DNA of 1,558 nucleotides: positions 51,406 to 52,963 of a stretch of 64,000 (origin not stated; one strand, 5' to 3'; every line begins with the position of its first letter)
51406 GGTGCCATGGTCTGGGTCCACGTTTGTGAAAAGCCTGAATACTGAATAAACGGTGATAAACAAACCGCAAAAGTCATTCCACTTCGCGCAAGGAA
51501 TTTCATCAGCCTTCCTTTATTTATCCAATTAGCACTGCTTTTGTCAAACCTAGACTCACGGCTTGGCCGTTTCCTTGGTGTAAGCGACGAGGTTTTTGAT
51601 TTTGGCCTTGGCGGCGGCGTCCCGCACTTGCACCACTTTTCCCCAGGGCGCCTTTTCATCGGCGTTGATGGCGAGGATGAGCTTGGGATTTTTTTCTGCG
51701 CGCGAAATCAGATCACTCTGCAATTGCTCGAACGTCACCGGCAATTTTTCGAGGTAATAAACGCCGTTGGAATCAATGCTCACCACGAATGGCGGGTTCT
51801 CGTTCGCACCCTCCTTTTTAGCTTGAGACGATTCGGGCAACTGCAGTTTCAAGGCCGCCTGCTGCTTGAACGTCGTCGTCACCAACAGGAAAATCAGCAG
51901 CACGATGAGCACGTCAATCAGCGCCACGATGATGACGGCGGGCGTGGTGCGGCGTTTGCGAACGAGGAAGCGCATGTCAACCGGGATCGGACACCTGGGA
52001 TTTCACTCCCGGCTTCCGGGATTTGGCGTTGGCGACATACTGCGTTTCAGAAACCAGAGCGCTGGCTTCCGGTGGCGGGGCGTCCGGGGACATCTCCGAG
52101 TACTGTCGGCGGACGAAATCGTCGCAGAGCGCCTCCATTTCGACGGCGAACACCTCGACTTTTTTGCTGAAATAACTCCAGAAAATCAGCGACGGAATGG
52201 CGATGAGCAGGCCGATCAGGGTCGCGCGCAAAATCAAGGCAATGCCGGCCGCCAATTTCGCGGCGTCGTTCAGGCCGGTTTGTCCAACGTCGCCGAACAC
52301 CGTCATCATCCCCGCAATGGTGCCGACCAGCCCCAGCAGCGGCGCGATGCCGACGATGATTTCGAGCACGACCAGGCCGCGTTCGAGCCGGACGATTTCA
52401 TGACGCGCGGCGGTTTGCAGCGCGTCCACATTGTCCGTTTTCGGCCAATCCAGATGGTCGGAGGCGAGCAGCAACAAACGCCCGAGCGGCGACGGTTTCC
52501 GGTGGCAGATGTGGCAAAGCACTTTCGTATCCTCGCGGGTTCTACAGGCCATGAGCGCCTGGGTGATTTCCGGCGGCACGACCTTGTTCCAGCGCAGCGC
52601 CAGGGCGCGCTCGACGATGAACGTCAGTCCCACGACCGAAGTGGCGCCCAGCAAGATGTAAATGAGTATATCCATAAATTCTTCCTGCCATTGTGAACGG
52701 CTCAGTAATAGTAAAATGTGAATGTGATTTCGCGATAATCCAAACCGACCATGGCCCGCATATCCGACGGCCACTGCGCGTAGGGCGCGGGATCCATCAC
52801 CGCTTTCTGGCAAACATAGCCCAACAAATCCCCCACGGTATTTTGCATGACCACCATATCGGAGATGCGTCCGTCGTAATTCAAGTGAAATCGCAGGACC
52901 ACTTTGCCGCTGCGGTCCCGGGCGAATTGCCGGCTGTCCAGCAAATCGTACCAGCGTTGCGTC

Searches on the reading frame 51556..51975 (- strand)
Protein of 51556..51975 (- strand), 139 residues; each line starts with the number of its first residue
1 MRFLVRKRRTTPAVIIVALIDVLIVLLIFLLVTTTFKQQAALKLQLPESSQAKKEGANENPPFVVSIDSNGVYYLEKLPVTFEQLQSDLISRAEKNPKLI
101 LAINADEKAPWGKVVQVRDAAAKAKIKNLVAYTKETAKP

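Call 18: search_protein_families(library=pfam, proteins=[window:51556-51975:-], max_evalue=0.001)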
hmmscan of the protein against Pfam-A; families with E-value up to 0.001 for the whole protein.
window:51556-51975:- (139 aa): 1 family
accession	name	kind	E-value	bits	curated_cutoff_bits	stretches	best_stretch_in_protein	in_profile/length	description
PF02472.21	ExbD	-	2.3e-25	89.5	25.4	1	8-134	2-126/128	Biopolymer transport protein ExbD/TolR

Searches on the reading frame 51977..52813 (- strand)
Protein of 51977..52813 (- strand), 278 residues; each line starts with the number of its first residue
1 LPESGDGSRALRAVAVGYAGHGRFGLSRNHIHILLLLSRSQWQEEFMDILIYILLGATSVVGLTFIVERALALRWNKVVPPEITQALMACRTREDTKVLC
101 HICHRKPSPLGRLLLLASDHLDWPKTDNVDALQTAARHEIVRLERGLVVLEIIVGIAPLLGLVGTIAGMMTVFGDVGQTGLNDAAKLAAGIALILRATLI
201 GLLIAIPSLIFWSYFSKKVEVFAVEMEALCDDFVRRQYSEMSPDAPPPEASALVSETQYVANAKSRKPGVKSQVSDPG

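Call 18: search_protein_families(library=pfam, proteins=[window:51977-52813:-], max_evalue=0.001)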
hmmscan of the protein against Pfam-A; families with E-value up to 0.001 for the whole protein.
window:51977-52813:- (278 aa): 1 family
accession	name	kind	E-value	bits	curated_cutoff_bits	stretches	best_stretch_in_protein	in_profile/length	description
PF01618.21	MotA_ExbB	-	1.4e-25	89.9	22.9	1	129-227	28-126/127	MotA/TolQ/ExbB proton channel family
